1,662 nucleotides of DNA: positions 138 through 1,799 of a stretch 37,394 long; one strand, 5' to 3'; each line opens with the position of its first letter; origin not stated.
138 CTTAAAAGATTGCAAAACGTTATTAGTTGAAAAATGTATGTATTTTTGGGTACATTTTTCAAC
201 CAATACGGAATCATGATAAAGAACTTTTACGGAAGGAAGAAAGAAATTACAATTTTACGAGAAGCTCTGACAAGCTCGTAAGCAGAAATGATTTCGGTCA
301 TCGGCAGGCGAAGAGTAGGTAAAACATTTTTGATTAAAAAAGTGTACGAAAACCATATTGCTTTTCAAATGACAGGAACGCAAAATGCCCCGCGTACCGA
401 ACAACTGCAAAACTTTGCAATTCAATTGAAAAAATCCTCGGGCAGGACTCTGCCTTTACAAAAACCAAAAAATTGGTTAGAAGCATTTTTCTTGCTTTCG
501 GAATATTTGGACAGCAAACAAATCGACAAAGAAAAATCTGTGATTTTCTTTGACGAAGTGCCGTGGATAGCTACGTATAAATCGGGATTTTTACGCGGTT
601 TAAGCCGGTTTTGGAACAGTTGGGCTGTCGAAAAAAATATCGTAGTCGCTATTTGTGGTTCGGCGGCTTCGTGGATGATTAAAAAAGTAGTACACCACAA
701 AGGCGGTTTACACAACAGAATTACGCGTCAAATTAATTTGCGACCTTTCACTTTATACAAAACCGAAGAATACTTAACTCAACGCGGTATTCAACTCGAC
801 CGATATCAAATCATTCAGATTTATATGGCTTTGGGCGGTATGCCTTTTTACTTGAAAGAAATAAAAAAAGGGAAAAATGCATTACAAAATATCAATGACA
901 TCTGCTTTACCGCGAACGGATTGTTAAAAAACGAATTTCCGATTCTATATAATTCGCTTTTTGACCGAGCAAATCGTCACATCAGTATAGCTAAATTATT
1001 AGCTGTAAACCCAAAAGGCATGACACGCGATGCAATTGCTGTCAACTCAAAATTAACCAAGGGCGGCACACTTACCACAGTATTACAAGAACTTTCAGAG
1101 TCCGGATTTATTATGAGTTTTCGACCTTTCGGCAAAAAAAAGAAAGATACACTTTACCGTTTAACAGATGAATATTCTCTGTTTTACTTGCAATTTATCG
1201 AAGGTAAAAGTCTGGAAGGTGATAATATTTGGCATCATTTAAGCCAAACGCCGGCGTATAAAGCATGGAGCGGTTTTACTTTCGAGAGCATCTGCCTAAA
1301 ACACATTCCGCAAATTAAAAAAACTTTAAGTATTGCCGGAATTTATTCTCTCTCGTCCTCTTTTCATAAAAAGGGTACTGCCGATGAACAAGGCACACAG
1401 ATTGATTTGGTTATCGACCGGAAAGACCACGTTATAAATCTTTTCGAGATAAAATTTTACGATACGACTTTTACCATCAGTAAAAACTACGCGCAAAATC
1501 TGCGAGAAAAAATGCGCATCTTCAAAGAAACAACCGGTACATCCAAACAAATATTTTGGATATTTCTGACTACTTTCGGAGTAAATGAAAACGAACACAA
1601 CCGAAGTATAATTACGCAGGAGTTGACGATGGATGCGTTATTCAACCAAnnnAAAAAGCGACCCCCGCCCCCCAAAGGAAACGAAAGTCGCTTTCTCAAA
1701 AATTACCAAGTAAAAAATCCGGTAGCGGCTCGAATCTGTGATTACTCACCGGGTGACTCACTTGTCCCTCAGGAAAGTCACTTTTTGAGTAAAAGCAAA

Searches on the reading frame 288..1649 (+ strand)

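Call 10: search_protein_families(library=pfam, proteins=[window:288-1649:+], max_evalue=0.001)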
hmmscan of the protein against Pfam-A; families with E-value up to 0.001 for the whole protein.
window:288-1649:+ (454 aa): 3 families
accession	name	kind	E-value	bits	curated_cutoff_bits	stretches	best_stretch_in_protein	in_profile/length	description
PF01637.24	ATPase_2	-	2e-13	51.1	33.2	1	3-191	24-224/225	ATPase domain predominantly from Archaea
PF13173.12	AAA_14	-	7.9e-08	32.8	27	1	2-155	5-124/129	AAA domain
PF13401.12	AAA_22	-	0.0002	22.1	27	1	2-125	8-123/130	AAA domain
